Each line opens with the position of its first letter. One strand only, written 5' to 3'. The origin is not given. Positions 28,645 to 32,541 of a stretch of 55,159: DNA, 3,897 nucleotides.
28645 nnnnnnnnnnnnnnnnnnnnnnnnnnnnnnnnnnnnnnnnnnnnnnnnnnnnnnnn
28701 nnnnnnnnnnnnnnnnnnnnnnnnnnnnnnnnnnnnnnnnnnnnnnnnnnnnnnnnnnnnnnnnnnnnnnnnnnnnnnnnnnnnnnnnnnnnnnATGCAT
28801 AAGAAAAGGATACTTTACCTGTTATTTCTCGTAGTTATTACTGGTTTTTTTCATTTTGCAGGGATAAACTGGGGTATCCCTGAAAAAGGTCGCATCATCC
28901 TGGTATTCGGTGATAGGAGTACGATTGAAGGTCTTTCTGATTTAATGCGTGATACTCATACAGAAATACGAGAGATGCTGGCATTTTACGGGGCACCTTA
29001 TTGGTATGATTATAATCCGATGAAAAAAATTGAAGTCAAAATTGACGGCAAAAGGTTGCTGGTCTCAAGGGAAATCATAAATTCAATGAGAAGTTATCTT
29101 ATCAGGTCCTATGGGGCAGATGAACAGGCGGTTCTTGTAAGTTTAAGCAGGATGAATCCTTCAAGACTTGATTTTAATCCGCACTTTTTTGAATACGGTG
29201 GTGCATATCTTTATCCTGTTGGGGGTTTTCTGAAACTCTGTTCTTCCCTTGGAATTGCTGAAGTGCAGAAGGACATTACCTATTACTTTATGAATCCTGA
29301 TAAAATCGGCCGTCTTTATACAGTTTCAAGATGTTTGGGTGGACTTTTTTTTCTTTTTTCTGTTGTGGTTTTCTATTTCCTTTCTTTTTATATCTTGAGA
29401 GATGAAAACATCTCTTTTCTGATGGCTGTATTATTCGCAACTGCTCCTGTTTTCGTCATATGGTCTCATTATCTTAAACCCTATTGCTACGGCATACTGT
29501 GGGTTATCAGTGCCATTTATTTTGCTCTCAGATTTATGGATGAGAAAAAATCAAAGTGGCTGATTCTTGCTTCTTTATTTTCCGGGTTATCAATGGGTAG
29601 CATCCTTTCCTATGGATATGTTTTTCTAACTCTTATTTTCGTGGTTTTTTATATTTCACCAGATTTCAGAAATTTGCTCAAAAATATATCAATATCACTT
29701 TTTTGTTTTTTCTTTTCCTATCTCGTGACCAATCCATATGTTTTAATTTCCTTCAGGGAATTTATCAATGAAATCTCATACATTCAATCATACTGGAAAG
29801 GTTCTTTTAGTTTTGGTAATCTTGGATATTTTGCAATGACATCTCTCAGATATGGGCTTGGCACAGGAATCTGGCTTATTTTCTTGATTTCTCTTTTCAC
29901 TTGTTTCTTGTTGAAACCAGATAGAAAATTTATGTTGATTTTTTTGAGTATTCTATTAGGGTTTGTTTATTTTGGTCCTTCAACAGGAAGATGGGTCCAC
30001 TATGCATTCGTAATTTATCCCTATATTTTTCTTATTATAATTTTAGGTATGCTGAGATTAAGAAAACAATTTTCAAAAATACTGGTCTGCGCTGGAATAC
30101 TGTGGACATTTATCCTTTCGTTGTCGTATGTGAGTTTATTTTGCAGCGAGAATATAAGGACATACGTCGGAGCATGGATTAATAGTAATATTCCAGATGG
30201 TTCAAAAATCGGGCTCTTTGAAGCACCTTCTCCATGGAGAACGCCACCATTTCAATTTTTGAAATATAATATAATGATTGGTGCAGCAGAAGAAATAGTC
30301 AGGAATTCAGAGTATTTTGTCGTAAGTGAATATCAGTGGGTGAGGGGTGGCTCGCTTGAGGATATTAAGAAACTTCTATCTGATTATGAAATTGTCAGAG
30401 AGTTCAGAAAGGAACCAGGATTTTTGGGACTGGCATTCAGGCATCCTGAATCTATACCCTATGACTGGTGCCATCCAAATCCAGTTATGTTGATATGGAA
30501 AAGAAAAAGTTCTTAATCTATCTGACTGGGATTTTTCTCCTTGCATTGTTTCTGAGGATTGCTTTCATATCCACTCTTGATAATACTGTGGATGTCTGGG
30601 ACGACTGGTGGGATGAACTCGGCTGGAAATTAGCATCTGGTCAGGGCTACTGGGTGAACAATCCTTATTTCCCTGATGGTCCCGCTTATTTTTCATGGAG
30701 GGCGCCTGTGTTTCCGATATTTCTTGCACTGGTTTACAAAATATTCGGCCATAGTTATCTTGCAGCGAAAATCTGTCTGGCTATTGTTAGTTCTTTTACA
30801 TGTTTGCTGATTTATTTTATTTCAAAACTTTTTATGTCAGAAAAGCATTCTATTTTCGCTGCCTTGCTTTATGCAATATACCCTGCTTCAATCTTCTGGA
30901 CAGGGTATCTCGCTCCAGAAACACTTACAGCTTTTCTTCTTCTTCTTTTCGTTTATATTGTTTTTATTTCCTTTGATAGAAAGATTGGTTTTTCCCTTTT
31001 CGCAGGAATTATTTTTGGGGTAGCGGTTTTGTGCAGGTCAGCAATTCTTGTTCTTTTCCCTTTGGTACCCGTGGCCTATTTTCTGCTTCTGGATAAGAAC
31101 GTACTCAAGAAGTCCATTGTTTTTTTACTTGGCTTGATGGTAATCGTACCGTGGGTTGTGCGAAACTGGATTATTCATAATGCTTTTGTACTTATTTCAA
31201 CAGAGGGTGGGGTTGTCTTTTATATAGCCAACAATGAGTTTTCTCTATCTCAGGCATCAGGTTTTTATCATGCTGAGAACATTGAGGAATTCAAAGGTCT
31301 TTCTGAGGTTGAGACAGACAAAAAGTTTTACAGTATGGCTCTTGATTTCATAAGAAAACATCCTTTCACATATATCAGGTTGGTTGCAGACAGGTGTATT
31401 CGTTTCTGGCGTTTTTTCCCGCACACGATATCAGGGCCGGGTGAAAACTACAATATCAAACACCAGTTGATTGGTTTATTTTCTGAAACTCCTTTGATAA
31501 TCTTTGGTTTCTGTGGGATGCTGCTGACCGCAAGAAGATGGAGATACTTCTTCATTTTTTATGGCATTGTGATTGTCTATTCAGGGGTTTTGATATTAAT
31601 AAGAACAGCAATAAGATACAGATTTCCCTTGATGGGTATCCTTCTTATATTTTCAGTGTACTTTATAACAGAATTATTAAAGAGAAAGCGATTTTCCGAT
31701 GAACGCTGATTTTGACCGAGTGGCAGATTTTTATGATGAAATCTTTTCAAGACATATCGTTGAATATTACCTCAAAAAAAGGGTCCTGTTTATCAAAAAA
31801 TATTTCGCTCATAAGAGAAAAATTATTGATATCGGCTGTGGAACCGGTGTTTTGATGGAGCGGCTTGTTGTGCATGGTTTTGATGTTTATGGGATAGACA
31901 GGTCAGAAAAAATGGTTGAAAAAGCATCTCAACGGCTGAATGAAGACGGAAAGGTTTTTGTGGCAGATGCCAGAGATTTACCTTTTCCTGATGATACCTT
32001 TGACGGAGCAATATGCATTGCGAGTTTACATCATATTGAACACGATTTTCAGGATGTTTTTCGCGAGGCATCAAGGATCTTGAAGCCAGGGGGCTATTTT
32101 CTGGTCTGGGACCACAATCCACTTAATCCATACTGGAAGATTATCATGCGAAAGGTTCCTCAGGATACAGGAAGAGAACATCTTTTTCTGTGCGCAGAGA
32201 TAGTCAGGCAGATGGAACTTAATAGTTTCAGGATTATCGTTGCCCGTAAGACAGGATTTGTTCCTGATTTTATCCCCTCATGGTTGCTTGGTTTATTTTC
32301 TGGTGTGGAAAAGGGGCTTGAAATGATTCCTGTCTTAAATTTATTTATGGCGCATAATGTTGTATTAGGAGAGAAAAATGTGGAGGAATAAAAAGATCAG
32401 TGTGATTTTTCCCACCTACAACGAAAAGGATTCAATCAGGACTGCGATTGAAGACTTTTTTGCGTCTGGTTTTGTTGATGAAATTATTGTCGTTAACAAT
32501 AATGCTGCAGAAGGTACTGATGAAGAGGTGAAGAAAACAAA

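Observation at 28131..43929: Glycosylation island built only from lipid-monosaccharide logic: five soluble GT2 synthases plus four GT-C transferases, with no initiating transferase, polymerase, exporter or flippase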

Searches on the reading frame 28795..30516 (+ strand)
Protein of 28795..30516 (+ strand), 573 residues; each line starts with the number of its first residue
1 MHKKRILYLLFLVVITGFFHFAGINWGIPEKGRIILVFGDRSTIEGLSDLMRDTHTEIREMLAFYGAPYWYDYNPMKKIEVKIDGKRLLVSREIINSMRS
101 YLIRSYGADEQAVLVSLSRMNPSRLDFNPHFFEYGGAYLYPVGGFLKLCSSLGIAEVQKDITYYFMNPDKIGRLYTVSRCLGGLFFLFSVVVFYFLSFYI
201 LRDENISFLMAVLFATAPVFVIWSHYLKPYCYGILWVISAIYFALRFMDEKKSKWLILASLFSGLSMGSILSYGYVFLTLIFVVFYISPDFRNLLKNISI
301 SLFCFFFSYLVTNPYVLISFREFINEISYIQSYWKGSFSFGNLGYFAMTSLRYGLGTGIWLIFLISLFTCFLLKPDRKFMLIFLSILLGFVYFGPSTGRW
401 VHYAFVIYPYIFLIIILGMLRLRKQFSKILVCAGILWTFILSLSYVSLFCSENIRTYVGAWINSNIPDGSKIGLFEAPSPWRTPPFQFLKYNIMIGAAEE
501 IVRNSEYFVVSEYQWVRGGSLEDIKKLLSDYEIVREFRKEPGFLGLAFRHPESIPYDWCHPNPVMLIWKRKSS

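Call 3: search_protein_families(library=pfam, proteins=[window:28795-30516:+], max_evalue=0.01)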
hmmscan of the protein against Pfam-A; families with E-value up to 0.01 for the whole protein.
window:28795-30516:+ (573 aa): 1 family
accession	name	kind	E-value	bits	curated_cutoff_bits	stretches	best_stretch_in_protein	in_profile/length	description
PF13231.12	PMT_2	-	1.3e-05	25.9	26.1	1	188-315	34-157/160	Dolichyl-phosphate-mannose-protein mannosyltransferase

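Call 11: search_protein_families(library=ncbifam, proteins=[window:28795-30516:+], max_evalue=0.001)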
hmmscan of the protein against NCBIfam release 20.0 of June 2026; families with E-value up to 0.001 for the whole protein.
window:28795-30516:+ (573 aa): 1 family
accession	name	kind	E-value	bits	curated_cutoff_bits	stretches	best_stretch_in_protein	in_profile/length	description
TIGR03663.1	TIGR03663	subfamily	0.00066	18.8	126.25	1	193-293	87-185/435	flippase activity-associated protein Agl23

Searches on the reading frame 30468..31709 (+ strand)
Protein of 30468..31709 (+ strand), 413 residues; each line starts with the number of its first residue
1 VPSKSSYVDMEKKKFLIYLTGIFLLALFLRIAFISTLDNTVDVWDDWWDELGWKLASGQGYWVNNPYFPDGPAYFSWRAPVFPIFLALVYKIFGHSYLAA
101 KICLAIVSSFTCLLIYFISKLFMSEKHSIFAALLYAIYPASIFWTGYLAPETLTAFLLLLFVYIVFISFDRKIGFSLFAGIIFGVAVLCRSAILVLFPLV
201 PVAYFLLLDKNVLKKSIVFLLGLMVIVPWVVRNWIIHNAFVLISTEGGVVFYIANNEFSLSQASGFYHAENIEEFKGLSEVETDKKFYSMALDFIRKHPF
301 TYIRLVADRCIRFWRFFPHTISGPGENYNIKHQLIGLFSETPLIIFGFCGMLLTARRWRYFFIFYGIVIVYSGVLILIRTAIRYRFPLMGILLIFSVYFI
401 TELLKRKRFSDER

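Call 3: search_protein_families(library=pfam, proteins=[window:30468-31709:+], max_evalue=0.01)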
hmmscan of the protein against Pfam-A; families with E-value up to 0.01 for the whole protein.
window:30468-31709:+ (413 aa): 1 family
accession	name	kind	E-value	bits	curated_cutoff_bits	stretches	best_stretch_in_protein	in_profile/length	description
PF13231.12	PMT_2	-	2.8e-14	54.1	26.1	1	78-229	2-157/160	Dolichyl-phosphate-mannose-protein mannosyltransferase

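Call 11: search_protein_families(library=ncbifam, proteins=[window:30468-31709:+], max_evalue=0.001)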
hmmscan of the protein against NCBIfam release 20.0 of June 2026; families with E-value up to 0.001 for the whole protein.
window:30468-31709:+ (413 aa): 2 families
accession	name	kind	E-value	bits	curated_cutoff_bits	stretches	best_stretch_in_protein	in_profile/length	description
NF047440.1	LA3751_2_3_fam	subfamily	1.5e-07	30.6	200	1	81-239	80-246/460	LA_3751/LA_3752 family putative glycosyltransferase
TIGR03663.1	TIGR03663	subfamily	6.4e-07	28.7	126.25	1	79-217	52-190/435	flippase activity-associated protein Agl23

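Call 15: search_solved_structures(query=window:30468-31709:+, max_evalue=1, show_alignments=2)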
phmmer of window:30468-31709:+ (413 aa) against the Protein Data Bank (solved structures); distinct sequences matched with E-value up to 1: 0.

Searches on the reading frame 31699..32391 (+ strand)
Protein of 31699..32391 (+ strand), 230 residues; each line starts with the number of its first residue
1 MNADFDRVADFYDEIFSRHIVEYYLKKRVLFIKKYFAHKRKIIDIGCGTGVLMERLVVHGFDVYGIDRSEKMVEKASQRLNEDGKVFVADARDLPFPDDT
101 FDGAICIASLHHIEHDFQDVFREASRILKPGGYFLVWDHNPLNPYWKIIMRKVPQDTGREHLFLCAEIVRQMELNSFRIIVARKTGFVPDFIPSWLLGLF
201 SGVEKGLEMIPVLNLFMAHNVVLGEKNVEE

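Call 3: search_protein_families(library=pfam, proteins=[window:31699-32391:+], max_evalue=0.01)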
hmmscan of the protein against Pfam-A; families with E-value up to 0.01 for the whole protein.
window:31699-32391:+ (230 aa): 16 families
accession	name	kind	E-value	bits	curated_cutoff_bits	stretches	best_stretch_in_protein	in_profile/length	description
PF08241.18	Methyltransf_11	-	1.6e-27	96.4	21.2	1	43-136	1-95/95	Methyltransferase domain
PF13649.12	Methyltransf_25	-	2.7e-25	89.3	27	1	42-132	1-97/97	Methyltransferase domain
PF13489.12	Methyltransf_23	-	8.4e-20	71.6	27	1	18-140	2-120/164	Methyltransferase domain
PF13847.12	Methyltransf_31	-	4.4e-19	69.1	27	1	40-149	5-114/145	Methyltransferase domain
PF08242.18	Methyltransf_12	-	2.2e-17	64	30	1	43-134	1-98/98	Methyltransferase domain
PF01209.24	Ubie_methyltran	-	5.9e-14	52.4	20.1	1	5-138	13-153/233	ubiE/COQ5 methyltransferase family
PF05148.21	Methyltransf_8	-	3.3e-08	34.1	27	1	12-137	44-157/219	Hypothetical methyltransferase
PF02353.26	CMAS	-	9.5e-08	32.1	27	1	29-137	53-165/273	Mycolic acid cyclopropane synthetase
PF03141.22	Methyltransf_29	-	3.7e-07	29.5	23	1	34-143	113-223/506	Putative S-adenosyl-L-methionine-dependent methyltransferase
PF05175.20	MTS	-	2.4e-06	27.8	23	1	38-137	31-139/170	Methyltransferase small domain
PF07021.18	MetW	-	2.2e-05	24.6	21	1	31-127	6-101/193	Methionine biosynthesis protein MetW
PF01135.25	PCMT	-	3e-05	24.3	20.3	1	36-85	71-123/210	Protein-L-isoaspartate(D-aspartate) O-methyltransferase (PCMT)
PF13679.12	Methyltransf_32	-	0.00036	21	27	1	38-82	25-75/143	Methyltransferase domain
PF07757.19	AdoMet_MTase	-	0.0018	18.9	27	1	33-70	55-93/115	Predicted AdoMet-dependent methyltransferase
PF06325.19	PrmA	-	0.0044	17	22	1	32-134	155-256/296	Ribosomal protein L11 methyltransferase (PrmA)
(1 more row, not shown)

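Call 11: search_protein_families(library=ncbifam, proteins=[window:31699-32391:+], max_evalue=0.001)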
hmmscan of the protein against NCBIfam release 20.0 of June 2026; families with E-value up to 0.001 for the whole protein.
window:31699-32391:+ (230 aa): 47 families (the best 25 are shown)
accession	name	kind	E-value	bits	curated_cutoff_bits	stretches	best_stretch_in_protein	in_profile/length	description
NF045667.1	MTase_DVU1556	equivalog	3.6e-21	75.6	155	1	36-139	20-122/213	DVU_1556 family methyltransferase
NF043040.1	corrin_prot_MT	hypoth_equivalog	4.9e-18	65.4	180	1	33-147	36-158/216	corrinoid protein-associated methyltransferase CpaM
TIGR01934.1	MenG_MenH_UbiE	subfamily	7.7e-17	61.3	158.35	1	5-140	5-145/223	ubiquinone/menaquinone biosynthesis methyltransferase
NF001244.0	PRK00216.1-5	equivalog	2.7e-15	56.3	216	1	5-139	14-156/236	bifunctional demethylmenaquinone methyltransferase/2-methoxy-6-polyprenyl-1,4-benzoquinol methylase UbiE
NF047649.1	MTase_UXPK_star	exception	4.7e-14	52.1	460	1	41-138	80-183/283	methyltransferase/UXPK-star double selenoprotein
NF001241.0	PRK00216.1-2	equivalog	6.7e-14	52.1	327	1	4-139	16-150/231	demethylmenaquinone methyltransferase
TIGR01983.1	UbiG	equivalog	1.2e-13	50.9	102.95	1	37-136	48-151/228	bifunctional 2-polyprenyl-6-hydroxyphenol methylase/3-demethylubiquinol 3-O-methyltransferase UbiG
TIGR02072.1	BioC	equivalog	2.2e-13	50.6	184.95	1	36-136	32-132/244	malonyl-ACP O-methyltransferase BioC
NF045882.1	PLipidMtase_Leg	equivalog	3.8e-13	49.7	390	1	5-139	10-146/207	phospholipid N-methyltransferase PmtA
NF041537.1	ArsM_AhpD_UU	exception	6e-13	48.3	510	1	39-139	77-183/345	arsenite methyltransferase/AhpD domain selenoprotein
NF040539.1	AST_met_ArsM_2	exception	6.7e-13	49.1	240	1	37-147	55-174/262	putative arsinothricin biosynthesis methyltransferase ArsM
TIGR02021.1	BchM-ChlM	equivalog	2.7e-12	46.6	158.9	1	32-123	48-142/218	magnesium protoporphyrin IX methyltransferase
NF045825.1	FAmtase_mtf2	equivalog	3.3e-12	46.2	400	1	40-175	60-198/248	fatty-acid O-methyltransferase Mtf2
NF045823.1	PthPhpthDimycoMt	equivalog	4.5e-11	42.4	300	1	42-178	70-209/256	phthiotriol/phenolphthiotriol dimycocerosates methyltransferase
NF001243.0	PRK00216.1-4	equivalog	4.9e-11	42.4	235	1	5-136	13-151/237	demethylmenaquinone methyltransferase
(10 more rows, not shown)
